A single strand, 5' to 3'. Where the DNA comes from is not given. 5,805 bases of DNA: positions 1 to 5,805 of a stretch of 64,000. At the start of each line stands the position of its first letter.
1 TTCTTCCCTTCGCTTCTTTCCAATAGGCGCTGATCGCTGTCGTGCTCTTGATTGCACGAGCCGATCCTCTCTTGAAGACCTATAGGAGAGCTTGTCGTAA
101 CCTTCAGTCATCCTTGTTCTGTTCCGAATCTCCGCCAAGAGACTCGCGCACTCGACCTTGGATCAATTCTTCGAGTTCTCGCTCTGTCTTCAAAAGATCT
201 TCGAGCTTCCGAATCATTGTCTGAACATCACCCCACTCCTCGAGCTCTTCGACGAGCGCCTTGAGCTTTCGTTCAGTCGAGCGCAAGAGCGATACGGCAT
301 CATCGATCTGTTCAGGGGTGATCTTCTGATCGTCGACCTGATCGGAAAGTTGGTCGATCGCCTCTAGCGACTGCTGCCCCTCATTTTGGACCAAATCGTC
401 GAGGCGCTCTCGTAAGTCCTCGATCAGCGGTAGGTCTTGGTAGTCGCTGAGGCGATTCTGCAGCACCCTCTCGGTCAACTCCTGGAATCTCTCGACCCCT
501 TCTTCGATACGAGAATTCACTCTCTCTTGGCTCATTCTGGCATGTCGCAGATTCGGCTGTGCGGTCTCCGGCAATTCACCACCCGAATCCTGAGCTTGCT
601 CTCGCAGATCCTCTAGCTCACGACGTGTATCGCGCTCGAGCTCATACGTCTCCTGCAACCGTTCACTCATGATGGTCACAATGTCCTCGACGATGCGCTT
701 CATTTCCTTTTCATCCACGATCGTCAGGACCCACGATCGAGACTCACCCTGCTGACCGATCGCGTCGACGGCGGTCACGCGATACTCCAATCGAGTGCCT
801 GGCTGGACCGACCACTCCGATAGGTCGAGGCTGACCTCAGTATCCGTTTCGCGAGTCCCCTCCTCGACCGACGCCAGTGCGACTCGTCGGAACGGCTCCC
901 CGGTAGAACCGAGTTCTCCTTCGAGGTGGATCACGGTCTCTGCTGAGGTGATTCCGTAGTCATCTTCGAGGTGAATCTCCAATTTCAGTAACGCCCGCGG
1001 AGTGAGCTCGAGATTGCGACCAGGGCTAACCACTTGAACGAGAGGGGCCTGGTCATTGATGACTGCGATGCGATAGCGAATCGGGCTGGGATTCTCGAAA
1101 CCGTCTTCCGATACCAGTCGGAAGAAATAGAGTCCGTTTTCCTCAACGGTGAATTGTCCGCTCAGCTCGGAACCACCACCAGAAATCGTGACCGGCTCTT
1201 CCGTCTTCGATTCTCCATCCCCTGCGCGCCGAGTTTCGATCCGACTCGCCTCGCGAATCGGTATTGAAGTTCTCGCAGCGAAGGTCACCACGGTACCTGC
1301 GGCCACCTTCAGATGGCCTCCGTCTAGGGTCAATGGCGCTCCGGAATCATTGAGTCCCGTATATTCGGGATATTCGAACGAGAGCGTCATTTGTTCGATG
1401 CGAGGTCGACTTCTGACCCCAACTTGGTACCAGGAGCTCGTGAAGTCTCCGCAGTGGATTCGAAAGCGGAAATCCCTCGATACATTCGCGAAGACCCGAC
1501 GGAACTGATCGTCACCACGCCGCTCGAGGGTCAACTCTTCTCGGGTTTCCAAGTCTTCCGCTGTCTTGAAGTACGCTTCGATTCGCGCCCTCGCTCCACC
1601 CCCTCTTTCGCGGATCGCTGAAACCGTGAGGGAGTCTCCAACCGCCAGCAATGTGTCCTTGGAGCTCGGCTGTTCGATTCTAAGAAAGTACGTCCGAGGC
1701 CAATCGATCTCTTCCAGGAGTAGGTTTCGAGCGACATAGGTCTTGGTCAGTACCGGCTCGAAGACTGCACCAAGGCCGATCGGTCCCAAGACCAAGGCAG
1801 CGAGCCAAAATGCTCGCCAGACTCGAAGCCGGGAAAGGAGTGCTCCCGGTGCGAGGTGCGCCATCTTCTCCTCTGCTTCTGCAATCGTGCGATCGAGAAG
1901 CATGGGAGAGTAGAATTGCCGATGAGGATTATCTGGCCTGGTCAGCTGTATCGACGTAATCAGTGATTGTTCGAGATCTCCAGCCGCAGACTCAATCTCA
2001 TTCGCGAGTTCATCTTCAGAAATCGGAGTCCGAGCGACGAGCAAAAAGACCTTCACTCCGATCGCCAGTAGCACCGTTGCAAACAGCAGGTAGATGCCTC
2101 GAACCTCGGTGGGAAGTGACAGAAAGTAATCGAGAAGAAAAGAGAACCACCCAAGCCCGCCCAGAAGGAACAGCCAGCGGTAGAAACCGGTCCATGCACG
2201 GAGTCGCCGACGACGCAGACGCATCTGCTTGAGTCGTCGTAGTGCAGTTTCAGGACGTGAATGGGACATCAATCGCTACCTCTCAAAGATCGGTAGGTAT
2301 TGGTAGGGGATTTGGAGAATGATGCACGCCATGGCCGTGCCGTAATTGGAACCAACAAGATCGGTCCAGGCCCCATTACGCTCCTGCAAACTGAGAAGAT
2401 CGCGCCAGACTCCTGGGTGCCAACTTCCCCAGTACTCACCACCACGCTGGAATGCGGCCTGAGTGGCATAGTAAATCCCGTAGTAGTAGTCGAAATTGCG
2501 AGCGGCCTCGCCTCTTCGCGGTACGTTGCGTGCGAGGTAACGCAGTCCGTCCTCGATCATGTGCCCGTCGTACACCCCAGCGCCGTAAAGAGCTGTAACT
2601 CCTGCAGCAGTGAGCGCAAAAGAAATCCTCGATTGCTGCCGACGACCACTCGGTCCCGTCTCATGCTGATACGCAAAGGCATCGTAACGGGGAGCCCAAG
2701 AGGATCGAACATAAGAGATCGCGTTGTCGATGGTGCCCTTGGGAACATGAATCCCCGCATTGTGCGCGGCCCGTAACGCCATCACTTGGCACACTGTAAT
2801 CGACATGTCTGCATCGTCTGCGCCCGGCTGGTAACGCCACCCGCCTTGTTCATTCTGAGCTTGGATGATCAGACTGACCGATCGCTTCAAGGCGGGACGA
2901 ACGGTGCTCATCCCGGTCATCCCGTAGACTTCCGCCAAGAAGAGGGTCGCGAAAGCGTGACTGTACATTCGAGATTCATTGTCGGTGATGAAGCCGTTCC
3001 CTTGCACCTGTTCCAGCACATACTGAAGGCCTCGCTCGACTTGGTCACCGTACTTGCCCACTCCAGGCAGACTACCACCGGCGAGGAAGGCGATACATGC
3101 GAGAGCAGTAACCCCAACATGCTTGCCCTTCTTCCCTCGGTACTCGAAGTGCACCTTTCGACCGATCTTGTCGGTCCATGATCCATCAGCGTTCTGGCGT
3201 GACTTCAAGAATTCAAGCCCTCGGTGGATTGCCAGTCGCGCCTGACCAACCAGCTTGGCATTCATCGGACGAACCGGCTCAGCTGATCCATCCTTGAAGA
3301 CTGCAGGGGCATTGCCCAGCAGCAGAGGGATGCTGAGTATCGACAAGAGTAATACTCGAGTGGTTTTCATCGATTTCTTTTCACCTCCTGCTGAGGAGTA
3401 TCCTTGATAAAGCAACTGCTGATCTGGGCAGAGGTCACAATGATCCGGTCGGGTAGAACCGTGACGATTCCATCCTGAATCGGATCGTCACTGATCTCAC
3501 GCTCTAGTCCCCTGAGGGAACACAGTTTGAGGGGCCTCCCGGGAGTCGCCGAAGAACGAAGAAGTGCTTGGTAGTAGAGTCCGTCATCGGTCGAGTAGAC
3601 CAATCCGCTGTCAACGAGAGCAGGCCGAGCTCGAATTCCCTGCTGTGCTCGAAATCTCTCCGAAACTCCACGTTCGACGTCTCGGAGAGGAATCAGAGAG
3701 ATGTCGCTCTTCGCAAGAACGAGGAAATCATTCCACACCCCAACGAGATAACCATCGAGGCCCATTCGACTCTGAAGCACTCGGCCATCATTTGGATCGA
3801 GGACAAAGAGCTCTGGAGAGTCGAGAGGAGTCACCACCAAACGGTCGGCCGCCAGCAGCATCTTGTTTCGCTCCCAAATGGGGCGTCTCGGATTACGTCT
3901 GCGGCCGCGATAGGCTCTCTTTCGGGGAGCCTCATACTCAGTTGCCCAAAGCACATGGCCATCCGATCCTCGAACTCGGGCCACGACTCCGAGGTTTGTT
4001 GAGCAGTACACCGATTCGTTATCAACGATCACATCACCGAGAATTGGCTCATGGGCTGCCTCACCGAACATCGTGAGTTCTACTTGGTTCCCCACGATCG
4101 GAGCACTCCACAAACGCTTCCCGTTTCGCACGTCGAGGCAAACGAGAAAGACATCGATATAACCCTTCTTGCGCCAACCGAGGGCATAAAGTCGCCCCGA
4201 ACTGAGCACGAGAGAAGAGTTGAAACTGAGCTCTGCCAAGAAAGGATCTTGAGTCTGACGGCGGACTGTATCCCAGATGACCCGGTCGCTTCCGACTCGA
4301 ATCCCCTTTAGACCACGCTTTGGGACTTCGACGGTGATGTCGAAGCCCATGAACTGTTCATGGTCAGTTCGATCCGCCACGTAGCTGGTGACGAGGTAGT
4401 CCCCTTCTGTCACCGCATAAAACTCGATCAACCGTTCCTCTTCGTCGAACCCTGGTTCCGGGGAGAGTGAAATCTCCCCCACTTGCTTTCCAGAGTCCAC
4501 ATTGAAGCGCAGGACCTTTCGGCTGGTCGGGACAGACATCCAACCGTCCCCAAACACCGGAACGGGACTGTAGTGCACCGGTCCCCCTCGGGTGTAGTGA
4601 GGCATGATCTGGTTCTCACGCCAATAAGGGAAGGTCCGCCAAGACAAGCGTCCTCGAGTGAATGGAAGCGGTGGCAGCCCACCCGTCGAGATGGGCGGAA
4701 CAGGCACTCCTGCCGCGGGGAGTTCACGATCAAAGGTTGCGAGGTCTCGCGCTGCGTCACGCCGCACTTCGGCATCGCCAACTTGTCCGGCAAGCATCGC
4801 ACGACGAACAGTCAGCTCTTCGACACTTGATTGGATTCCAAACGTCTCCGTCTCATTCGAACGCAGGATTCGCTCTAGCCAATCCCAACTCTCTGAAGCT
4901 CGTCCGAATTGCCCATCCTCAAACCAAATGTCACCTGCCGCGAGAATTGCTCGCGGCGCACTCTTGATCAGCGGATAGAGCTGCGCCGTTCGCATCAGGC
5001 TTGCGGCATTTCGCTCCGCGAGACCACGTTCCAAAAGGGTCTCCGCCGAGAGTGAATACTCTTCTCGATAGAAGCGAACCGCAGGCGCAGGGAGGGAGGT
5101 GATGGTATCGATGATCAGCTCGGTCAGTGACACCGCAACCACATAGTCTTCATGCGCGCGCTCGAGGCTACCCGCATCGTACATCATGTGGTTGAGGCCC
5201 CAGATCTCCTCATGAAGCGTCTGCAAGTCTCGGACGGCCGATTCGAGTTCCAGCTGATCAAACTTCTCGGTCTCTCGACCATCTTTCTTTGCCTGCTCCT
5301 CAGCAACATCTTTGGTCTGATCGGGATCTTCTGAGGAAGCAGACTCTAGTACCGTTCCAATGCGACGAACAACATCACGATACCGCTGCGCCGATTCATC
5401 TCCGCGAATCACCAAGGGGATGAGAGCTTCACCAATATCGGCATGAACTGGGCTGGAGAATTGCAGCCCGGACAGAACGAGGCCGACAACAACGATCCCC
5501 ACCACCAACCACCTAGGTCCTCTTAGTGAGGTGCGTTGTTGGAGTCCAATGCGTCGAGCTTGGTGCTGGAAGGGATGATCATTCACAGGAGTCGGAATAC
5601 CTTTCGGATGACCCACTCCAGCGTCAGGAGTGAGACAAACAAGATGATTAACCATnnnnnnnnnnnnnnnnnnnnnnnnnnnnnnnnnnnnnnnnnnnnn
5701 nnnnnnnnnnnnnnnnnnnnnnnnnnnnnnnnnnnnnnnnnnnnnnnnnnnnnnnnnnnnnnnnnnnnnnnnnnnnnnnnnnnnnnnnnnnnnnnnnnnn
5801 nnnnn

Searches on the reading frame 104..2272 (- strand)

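Call 60: search_protein_families(library=pfam, proteins=[window:104-2272:-], max_evalue=0.0001)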
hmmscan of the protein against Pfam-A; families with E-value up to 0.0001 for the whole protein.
window:104-2272:- (722 aa): 1 family
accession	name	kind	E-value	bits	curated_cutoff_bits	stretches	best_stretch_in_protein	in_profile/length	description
PF13779.11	DUF4175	-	7.9e-16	57.7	27.3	1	302-647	193-516/825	Domain of unknown function (DUF4175)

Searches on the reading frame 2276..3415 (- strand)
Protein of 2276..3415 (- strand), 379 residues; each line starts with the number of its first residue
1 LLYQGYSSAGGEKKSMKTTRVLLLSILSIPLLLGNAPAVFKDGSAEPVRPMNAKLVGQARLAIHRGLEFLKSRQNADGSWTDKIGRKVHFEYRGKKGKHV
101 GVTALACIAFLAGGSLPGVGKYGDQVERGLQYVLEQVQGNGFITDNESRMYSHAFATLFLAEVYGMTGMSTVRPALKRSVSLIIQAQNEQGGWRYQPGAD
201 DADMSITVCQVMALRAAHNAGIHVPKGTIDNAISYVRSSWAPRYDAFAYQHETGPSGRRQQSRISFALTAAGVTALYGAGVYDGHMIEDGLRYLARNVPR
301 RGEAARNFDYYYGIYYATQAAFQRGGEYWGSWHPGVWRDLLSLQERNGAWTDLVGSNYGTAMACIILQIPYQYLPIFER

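Call 60: search_protein_families(library=pfam, proteins=[window:2276-3415:-], max_evalue=0.0001)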
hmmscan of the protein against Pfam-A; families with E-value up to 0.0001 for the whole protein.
window:2276-3415:- (379 aa): 1 family
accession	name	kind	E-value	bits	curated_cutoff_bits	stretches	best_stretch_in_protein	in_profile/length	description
PF13243.12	SQHop_cyclase_C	-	2.2e-12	47.1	26.1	1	50-147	196-288/319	Squalene-hopene cyclase C-terminal domain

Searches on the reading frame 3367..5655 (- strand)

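Call 60: search_protein_families(library=pfam, proteins=[window:3367-5655:-], max_evalue=0.0001)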
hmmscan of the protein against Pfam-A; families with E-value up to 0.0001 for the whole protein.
window:3367-5655:- (762 aa): 1 family
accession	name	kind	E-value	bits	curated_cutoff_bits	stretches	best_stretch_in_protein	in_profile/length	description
PF13360.13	PQQ_2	-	1.6e-08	35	27.6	1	444-628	95-231/233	Outer membrane protein assembly factor BamB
